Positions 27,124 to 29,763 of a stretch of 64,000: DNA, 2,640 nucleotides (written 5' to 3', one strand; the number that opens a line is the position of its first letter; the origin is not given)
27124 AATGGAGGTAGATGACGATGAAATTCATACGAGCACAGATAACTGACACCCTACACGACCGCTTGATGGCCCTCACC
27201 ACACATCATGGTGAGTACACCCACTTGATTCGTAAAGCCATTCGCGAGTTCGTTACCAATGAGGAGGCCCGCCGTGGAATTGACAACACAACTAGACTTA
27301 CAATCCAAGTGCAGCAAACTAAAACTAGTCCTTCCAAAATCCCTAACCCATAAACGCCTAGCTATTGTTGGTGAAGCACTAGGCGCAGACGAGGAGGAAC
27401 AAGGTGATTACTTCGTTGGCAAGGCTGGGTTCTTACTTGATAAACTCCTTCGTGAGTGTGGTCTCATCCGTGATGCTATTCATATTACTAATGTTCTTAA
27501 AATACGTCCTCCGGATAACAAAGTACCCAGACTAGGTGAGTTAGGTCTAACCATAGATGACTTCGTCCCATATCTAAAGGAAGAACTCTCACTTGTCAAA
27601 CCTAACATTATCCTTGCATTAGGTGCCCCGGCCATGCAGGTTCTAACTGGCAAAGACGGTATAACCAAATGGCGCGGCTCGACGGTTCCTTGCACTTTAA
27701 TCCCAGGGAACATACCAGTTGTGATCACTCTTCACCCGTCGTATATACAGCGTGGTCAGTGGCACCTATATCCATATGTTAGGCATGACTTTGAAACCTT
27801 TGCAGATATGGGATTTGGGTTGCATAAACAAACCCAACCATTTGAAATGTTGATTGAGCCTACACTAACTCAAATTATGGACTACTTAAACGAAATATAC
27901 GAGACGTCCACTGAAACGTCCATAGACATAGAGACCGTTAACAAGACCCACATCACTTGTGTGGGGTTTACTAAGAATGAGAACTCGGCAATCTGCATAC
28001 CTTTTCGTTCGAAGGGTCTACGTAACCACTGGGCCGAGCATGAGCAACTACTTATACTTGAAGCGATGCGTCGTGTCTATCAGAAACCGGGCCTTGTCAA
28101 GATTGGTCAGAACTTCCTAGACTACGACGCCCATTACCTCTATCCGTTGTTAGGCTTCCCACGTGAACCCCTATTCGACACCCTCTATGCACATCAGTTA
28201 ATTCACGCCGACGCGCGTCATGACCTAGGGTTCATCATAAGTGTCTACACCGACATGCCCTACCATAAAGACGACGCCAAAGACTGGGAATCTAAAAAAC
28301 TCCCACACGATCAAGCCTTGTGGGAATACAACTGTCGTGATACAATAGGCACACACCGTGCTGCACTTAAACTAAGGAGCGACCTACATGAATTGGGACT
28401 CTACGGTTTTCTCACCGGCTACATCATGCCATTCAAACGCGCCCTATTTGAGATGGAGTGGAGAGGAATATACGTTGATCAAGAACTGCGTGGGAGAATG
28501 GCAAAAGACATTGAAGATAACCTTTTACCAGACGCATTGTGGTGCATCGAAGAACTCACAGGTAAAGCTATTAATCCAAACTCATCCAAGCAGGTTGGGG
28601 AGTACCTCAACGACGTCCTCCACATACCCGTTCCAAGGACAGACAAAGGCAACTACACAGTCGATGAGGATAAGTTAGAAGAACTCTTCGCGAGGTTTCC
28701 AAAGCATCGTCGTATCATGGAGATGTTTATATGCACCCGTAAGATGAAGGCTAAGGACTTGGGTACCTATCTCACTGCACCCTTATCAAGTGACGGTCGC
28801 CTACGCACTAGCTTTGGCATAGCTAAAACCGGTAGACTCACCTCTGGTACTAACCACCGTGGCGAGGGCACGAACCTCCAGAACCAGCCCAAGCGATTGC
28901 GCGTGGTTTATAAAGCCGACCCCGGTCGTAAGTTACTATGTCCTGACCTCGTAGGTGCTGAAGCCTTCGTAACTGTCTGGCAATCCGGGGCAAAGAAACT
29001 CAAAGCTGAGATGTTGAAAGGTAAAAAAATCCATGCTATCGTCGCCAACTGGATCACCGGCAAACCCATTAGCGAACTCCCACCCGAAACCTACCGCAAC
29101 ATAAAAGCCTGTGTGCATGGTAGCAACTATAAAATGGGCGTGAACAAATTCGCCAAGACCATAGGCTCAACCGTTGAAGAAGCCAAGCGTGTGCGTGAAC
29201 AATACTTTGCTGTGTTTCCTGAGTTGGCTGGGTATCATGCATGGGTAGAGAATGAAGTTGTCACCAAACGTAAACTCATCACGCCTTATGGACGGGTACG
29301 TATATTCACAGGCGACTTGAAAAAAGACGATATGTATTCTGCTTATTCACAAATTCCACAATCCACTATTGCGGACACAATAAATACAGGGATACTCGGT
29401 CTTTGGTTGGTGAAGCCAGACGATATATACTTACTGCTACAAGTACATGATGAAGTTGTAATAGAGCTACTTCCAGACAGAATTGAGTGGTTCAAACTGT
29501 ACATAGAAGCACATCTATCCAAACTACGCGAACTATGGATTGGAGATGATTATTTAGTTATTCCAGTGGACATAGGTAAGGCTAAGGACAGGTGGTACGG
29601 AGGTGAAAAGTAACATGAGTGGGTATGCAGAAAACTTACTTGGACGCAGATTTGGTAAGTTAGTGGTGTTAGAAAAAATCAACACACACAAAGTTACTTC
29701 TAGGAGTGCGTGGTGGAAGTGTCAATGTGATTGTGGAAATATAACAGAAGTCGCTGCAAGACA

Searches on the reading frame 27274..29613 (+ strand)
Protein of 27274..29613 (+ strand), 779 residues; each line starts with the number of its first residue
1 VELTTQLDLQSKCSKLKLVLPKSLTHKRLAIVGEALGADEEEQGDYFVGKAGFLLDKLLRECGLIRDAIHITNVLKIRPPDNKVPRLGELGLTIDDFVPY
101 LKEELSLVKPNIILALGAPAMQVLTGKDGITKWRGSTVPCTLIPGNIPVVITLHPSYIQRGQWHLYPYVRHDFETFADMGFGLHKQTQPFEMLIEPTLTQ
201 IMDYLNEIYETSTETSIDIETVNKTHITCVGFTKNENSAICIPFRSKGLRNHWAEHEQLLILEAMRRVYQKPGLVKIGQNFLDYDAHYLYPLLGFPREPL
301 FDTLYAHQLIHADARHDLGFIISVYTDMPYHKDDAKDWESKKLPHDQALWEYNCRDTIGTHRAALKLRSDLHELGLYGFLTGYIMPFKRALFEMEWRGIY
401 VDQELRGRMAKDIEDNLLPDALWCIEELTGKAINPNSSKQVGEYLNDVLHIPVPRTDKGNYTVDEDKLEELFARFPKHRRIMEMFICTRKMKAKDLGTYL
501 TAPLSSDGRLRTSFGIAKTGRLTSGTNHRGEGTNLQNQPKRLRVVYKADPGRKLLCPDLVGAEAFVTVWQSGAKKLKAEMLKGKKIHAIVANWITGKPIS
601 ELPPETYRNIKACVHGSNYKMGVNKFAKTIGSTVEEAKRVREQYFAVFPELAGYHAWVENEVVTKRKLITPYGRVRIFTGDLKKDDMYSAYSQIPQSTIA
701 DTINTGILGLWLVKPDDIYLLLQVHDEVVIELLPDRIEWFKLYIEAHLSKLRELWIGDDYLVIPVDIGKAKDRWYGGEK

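Call 16: search_dna_similar(query=window:27274-29613:+, collection=phages, mode=protein, max_rows=15)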
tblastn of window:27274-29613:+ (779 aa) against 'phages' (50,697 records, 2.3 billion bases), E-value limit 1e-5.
Records with a match: 1018; places in all: 1018; records where one place covers at least 80% of the query: 18.
Best place of each record, by identity: <60% 1018.
By first word of the organism name: Salmonella 265; Escherichia 129; Arthrobacter 84; Klebsiella 81; Gordonia 71; Vibrio 68; Listeria 46; Bacteriophage 42; Enterococcus 32; Bacillus 22; and 47 more.
By host as written in the record: - 113; Arthrobacter globiformis B-2979 45; Escherichia coli 43; Salmonella enterica subsp. enterica serovar Enteritidis PT1 39; Listeria monocytogenes 38; Vibrio harveyi BAA-1116 36; Gordonia rubripertincta NRRL B-16540 33; Salmonella sp. 25; and 247 more.
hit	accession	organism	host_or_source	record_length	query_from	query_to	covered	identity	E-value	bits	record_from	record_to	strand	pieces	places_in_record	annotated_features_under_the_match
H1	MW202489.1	Bacteriophage sp.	Manatee Spring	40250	21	774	97%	28.3%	2e-74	270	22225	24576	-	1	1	DNA polymerase | hypothetical protein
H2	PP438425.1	Microcystis phage Mel-JY34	Microcystis elabens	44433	6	729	93%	28.7%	3e-64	240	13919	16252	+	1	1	DNA polymerase | hypothetical protein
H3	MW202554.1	Caudoviricetes sp.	Manatee Spring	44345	25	732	91%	28.3%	7e-35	230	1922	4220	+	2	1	DNA polymerase (x2)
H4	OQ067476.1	Caulobacter phage Kuura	Caulobacter sp.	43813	28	751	91%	27.0%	9e-28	227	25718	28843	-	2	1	DNA polymerase | hypothetical protein (x3)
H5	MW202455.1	Caudoviricetes sp.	Manatee Spring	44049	28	770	95%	24.6%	1e-33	146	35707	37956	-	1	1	DNA polymerase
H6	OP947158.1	Desulfofustis phage LS06-2018-MD01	-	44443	111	732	80%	27.6%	2e-48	191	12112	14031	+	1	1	DNA polymerase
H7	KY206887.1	Clostridium phage Clo-PEP-1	Clostridium perfringens i-1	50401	38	738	90%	23.3%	8e-15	85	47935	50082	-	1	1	DNA polymerase I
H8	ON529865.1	Brevundimonas phage vB_BpoS-StAshley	Brevundimonas pondensis LVF1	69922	29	735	91%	23.0%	2e-15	87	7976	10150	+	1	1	DNA polymerase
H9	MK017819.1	Clostridium phage CPD4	Clostridium perfringens ATCC 13124; ...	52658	38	738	90%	23.0%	9e-15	85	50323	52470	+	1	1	DNA polymerase I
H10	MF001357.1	Clostridium phage CP3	Clostridium perfringens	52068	38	738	90%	22.9%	3e-14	83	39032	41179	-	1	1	DNA polymerase I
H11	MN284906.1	Gordonia phage CherryonLim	Gordonia rubripertincta NRRL B-16540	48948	113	686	74%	27.0%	3e-25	119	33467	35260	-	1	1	46: DNA polymerase I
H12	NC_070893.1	Gordonia phage CherryonLim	Gordonia rubripertincta NRRL B-16540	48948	113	686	74%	27.0%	3e-25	119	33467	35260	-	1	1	46: DNA polymerase I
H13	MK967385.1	Gordonia phage SheckWes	Gordonia rubripertincta NRRL B-16540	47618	113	686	74%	27.0%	8e-25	117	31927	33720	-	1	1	48: DNA polymerase I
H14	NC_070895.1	Gordonia phage SheckWes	Gordonia rubripertincta NRRL B-16540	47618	113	686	74%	27.0%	8e-25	117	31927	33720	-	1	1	48: DNA polymerase I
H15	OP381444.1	Clostridium phage P21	Clostridium perfringens ZWCP 21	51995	69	738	86%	23.1%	1e-14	84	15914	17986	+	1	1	hypothetical protein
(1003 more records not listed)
